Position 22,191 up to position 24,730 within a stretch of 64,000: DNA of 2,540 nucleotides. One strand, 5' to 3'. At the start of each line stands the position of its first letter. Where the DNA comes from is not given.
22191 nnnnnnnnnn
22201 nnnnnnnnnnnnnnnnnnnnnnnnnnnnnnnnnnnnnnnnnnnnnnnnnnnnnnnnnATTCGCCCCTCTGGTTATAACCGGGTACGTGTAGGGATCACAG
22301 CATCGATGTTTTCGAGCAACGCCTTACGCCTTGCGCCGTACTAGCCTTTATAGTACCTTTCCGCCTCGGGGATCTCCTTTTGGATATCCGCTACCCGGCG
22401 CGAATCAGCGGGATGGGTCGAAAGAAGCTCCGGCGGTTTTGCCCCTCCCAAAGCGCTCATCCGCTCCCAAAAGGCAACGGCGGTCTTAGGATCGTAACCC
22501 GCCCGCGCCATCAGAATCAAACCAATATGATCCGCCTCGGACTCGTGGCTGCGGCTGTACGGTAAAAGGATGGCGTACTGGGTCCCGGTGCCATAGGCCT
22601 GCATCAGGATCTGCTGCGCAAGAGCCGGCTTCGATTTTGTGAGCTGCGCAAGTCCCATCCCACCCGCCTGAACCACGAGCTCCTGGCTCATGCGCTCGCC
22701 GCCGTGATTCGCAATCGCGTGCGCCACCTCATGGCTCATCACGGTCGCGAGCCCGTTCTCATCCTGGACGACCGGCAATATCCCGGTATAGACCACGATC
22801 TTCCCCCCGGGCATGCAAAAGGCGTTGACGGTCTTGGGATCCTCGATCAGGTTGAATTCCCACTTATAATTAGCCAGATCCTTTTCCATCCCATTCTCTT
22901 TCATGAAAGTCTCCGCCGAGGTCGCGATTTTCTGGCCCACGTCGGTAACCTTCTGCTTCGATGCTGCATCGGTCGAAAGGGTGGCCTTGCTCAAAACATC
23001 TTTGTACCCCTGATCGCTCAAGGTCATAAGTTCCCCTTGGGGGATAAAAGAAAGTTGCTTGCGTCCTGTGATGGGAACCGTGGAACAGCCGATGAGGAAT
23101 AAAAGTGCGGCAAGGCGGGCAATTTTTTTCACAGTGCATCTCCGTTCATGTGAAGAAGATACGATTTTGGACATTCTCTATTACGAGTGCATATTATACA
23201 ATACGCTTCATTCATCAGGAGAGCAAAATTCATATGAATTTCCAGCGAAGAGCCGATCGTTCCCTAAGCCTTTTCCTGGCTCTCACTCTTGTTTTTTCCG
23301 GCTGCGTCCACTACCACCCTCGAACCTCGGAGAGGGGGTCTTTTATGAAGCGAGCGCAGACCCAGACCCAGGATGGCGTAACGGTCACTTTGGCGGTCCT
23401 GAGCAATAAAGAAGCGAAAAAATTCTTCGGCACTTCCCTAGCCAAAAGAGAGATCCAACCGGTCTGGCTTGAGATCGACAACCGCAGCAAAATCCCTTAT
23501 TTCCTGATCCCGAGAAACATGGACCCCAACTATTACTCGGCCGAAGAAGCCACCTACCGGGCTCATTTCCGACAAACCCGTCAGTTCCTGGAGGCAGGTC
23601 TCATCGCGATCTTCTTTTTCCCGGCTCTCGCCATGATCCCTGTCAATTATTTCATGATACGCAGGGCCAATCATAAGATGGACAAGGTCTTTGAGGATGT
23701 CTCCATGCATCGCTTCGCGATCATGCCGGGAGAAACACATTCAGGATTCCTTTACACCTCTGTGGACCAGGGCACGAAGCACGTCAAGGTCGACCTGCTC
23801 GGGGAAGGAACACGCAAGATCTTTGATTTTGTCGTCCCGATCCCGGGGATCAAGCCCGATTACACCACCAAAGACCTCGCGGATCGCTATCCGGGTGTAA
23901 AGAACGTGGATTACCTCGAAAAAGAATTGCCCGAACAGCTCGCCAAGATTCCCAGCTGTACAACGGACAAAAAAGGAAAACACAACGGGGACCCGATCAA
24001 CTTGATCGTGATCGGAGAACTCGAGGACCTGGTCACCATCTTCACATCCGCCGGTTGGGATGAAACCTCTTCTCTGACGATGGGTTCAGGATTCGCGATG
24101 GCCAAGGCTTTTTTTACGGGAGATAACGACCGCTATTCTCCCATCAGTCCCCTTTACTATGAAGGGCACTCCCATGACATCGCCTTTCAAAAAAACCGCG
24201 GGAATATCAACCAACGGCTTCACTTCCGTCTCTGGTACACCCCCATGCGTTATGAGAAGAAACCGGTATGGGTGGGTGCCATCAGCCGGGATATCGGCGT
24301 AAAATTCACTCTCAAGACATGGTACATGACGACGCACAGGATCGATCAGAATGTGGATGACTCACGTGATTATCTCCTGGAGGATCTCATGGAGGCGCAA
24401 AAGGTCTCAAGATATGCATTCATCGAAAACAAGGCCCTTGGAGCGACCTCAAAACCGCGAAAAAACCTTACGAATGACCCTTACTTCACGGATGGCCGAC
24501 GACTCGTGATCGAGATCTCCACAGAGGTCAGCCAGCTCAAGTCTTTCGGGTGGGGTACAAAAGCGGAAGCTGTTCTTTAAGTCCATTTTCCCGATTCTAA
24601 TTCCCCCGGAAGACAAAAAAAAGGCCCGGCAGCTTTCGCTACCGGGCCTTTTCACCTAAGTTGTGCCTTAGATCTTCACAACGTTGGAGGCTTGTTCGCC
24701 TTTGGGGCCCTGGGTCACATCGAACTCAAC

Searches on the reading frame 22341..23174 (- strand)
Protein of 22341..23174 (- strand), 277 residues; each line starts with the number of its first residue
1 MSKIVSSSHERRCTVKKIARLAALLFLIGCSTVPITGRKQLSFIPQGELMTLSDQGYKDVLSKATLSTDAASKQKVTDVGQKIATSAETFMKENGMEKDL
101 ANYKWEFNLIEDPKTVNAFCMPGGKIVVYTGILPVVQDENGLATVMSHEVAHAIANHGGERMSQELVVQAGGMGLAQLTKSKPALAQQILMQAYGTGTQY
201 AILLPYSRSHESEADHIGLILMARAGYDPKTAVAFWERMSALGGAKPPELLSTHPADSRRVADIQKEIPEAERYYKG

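Call 37: search_protein_families(library=pfam, proteins=[window:22341-23174:-], max_evalue=0.001)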
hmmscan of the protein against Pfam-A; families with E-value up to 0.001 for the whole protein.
window:22341-23174:- (277 aa): 1 family
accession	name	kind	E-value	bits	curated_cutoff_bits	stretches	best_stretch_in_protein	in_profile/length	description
PF01435.24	Peptidase_M48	-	3.2e-38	131.9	20.3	1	97-267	17-185/186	Peptidase family M48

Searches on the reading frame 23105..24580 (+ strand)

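Call 37: search_protein_families(library=pfam, proteins=[window:23105-24580:+], max_evalue=0.001)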
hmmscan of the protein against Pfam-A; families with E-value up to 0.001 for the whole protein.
window:23105-24580:+ (491 aa): 1 family
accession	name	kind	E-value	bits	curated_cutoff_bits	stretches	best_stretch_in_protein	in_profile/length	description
PF14067.11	LssY_C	-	1.6e-51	175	25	1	281-465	3-187/188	LssY C-terminus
